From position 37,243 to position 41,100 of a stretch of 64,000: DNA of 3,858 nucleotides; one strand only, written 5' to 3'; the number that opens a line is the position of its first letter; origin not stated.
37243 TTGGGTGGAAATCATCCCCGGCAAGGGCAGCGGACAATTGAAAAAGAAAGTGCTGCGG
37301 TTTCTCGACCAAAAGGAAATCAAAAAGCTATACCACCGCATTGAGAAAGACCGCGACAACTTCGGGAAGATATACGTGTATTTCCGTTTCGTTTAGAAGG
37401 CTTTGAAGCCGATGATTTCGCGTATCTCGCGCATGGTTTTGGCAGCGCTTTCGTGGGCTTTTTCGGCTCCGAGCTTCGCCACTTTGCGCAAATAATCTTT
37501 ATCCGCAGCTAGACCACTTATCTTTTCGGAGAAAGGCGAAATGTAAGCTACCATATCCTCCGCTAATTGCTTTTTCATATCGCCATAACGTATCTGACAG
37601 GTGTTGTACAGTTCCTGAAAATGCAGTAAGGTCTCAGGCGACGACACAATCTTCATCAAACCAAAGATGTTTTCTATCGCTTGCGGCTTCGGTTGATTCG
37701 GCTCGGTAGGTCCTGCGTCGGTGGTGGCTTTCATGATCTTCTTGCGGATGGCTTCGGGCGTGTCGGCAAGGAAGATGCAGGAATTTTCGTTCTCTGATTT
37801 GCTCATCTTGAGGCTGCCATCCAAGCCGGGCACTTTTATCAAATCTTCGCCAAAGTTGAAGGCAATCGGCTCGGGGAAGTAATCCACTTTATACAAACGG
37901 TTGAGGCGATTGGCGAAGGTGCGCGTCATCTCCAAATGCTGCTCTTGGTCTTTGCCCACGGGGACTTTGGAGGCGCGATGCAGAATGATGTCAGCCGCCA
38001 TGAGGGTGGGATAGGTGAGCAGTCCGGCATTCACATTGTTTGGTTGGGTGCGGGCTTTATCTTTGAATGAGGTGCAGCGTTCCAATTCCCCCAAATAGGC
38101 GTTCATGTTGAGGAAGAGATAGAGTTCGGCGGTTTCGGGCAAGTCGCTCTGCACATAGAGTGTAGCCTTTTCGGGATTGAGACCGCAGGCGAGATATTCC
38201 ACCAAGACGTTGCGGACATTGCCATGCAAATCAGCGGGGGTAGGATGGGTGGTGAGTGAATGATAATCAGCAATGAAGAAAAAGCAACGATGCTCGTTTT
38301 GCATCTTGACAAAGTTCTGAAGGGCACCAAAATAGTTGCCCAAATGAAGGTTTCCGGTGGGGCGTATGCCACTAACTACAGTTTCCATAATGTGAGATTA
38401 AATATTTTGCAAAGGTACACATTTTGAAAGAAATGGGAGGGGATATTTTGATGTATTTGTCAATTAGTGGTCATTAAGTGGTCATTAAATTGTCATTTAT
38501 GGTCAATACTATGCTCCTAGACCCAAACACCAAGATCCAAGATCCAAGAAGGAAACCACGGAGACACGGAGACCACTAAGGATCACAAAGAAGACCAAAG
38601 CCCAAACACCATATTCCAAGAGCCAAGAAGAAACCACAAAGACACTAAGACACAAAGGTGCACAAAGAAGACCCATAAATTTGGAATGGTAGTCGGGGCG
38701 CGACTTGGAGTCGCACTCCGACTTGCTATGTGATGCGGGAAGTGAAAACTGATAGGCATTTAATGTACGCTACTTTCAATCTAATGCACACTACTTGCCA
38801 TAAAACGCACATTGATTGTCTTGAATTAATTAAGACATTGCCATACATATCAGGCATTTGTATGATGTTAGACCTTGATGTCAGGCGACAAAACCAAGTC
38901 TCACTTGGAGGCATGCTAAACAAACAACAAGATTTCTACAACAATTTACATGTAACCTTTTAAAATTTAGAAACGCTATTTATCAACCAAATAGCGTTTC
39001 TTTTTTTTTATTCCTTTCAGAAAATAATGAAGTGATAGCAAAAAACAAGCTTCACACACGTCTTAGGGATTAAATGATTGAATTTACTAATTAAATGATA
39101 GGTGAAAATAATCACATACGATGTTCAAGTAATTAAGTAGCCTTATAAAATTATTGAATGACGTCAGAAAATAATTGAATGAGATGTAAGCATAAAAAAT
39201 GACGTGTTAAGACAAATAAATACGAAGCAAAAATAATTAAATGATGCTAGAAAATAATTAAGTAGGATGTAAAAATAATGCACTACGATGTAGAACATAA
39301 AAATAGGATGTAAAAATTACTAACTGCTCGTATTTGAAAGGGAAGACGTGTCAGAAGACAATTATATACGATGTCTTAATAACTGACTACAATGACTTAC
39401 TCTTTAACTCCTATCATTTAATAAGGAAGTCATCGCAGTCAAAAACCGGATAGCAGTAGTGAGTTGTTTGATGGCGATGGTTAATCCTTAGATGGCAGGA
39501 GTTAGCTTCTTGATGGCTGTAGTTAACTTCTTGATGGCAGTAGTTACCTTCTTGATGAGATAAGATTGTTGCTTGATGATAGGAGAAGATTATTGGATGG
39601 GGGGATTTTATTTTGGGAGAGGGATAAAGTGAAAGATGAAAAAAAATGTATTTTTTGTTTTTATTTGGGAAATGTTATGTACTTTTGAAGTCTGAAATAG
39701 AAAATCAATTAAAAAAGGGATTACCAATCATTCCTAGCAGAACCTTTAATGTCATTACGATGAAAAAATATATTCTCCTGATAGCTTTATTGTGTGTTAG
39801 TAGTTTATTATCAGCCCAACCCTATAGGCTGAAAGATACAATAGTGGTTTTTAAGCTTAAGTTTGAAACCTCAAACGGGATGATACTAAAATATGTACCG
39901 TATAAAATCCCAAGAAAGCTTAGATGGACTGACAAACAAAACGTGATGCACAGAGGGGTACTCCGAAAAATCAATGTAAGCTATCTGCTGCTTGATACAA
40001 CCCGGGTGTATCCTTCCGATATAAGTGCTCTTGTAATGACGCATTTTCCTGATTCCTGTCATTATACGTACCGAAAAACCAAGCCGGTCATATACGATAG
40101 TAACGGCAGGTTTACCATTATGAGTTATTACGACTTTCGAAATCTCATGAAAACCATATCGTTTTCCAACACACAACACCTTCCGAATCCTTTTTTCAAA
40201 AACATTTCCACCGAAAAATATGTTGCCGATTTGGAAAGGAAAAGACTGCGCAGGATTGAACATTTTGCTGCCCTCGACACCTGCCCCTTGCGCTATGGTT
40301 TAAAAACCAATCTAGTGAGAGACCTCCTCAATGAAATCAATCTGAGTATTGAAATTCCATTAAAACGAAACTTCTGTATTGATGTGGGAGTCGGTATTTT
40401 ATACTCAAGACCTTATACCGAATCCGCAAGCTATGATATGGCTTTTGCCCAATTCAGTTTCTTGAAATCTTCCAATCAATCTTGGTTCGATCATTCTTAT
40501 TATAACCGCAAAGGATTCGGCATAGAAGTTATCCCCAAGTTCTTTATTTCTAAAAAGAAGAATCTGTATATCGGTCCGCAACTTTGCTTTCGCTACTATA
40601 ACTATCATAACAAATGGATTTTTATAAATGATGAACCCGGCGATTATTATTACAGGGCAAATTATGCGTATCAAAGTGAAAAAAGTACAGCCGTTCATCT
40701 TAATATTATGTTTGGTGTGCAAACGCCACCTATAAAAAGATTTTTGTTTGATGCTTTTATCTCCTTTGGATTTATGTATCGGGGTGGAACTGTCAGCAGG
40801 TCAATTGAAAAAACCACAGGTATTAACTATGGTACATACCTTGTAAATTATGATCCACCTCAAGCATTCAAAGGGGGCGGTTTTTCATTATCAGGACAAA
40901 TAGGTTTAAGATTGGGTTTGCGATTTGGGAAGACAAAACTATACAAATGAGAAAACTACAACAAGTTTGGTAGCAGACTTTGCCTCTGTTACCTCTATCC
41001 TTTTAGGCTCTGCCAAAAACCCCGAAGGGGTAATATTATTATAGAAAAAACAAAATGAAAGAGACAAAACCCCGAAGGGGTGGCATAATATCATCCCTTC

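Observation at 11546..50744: Family of strictly 21-bp-periodic tandem arrays, each with a private consensus, attached to orphan beta-sandwich genes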

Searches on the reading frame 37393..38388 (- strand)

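Call 80: search_protein_families(library=pfam, proteins=[window:37393-38388:-], max_evalue=0.001)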
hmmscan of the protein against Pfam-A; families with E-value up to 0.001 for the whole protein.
window:37393-38388:- (331 aa): 1 family
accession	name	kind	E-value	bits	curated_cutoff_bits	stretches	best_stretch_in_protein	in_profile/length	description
PF00579.31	tRNA-synt_1b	-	1.2e-63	215.7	21.1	1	3-280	7-288/292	tRNA synthetases class I (W and Y)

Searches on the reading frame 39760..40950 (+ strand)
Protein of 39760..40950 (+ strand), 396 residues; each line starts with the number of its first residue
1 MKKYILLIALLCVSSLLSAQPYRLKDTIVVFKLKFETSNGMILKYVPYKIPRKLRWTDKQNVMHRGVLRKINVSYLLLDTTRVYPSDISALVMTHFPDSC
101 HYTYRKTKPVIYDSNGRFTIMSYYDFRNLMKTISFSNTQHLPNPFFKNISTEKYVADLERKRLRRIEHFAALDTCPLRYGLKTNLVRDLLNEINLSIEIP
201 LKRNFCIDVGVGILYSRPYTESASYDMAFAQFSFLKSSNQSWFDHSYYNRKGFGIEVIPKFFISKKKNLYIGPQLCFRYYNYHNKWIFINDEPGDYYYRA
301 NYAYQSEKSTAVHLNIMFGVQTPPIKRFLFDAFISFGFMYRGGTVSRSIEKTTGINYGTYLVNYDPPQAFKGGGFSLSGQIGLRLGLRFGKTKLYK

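Call 15: search_protein_families(library=pfam, proteins=[window:39760-40950:+], max_evalue=0.1)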
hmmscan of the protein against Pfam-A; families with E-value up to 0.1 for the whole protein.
window:39760-40950:+ (396 aa): 1 family
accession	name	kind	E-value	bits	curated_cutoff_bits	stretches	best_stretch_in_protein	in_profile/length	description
PF12099.14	DUF3575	-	0.0039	17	21.1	1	178-225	17-61/177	Protein of unknown function (DUF3575)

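Call 51: search_protein_families(library=phrogs, proteins=[window:39760-40950:+], max_evalue=0.1)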
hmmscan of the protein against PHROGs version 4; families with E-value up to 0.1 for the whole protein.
window:39760-40950:+ (396 aa): 1 family
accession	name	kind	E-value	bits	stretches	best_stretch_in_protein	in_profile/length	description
phrog_36435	-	unknown function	0.069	14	0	187-322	3-122/126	-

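Call 52: search_protein_families(library=padloc, proteins=[window:39760-40950:+], max_evalue=0.1)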
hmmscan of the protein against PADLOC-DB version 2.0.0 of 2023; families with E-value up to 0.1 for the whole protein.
window:39760-40950:+ (396 aa): 0 families
